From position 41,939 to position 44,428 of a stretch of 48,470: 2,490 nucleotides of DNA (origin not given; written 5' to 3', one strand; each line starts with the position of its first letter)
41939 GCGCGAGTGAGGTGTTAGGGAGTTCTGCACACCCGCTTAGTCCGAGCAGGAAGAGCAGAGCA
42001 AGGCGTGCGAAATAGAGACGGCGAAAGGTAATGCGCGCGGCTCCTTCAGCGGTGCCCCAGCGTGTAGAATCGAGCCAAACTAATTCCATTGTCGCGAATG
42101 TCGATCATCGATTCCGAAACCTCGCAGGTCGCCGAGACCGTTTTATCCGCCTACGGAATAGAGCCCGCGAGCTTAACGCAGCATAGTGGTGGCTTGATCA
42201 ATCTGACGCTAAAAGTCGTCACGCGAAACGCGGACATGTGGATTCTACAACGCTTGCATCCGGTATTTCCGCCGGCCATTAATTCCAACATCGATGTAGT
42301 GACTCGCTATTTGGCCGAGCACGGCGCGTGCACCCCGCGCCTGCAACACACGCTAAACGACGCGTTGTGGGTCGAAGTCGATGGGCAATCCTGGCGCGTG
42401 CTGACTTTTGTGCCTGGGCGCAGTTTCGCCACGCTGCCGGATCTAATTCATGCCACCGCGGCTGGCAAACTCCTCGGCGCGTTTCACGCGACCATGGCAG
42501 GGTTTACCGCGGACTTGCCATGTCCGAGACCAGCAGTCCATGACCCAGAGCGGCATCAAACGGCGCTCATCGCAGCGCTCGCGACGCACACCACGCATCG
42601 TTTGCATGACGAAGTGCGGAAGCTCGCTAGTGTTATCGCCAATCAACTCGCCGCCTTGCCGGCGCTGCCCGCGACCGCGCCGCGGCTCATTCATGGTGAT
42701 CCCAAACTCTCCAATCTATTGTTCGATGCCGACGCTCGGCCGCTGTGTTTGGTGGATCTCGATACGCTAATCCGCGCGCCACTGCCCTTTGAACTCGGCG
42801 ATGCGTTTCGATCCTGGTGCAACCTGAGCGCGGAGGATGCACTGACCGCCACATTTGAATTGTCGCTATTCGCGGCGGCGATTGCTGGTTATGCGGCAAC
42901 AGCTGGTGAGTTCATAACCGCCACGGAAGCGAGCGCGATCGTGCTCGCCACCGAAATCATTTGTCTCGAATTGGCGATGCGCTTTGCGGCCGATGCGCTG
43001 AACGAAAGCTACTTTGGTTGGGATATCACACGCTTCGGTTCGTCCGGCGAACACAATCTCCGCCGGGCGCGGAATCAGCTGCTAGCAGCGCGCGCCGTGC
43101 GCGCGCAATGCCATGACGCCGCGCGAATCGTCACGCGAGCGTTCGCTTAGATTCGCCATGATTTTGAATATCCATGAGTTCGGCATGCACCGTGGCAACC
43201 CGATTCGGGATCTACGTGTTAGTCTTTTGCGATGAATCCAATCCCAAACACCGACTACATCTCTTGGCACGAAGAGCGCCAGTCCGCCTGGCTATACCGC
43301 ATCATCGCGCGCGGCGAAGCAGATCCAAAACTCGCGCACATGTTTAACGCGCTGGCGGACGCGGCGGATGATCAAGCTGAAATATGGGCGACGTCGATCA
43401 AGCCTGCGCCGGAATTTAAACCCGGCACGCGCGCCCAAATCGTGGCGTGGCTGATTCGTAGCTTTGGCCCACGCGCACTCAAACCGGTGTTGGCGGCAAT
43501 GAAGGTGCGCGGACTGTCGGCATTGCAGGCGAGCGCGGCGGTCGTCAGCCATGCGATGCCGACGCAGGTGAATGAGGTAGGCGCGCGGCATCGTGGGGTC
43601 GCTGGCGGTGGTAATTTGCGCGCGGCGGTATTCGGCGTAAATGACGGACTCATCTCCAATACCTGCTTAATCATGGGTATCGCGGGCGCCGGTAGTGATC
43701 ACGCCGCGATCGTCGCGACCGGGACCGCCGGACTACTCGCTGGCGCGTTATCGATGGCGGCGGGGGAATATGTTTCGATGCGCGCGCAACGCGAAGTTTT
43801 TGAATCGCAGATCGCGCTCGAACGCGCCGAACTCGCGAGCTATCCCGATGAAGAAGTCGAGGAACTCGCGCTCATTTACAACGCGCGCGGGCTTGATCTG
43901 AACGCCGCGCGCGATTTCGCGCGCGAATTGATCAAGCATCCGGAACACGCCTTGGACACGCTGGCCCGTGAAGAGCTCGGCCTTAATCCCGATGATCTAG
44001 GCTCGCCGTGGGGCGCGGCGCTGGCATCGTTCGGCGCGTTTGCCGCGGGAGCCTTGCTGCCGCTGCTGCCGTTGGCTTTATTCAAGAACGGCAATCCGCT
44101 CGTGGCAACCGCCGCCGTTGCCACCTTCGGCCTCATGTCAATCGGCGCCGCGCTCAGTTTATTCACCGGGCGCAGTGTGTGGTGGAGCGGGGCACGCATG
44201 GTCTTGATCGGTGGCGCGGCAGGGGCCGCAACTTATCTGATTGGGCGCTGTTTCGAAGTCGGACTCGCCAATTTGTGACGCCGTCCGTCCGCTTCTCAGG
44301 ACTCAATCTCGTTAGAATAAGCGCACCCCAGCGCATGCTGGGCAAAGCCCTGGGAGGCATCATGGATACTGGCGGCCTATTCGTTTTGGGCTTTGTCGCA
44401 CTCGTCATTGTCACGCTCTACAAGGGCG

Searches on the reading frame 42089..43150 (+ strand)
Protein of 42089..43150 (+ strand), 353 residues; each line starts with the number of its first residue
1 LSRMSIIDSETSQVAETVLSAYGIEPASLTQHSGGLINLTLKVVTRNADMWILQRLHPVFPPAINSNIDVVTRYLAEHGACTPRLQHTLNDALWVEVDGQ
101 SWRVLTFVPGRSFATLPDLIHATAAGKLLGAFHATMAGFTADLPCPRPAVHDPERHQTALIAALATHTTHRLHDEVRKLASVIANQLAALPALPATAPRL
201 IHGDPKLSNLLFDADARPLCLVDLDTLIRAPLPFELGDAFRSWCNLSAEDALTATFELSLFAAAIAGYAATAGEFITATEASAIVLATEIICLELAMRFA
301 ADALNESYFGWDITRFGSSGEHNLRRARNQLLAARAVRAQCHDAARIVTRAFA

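Call 34: search_protein_families(library=pfam, proteins=[window:42089-43150:+], max_evalue=0.0001)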
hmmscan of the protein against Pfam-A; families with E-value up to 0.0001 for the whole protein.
window:42089-43150:+ (353 aa): 1 family
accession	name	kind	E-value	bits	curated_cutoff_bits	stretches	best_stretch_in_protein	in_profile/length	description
PF01636.29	APH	-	1.1e-20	74.9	23.2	1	29-253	2-223/239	Phosphotransferase enzyme family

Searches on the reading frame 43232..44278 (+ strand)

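Call 34: search_protein_families(library=pfam, proteins=[window:43232-44278:+], max_evalue=0.0001)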
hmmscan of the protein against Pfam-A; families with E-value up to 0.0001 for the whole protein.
window:43232-44278:+ (348 aa): 1 family
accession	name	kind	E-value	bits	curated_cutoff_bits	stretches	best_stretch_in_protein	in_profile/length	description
PF01988.24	VIT1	-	1.5e-66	224.8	28.1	1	129-339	1-214/214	VIT family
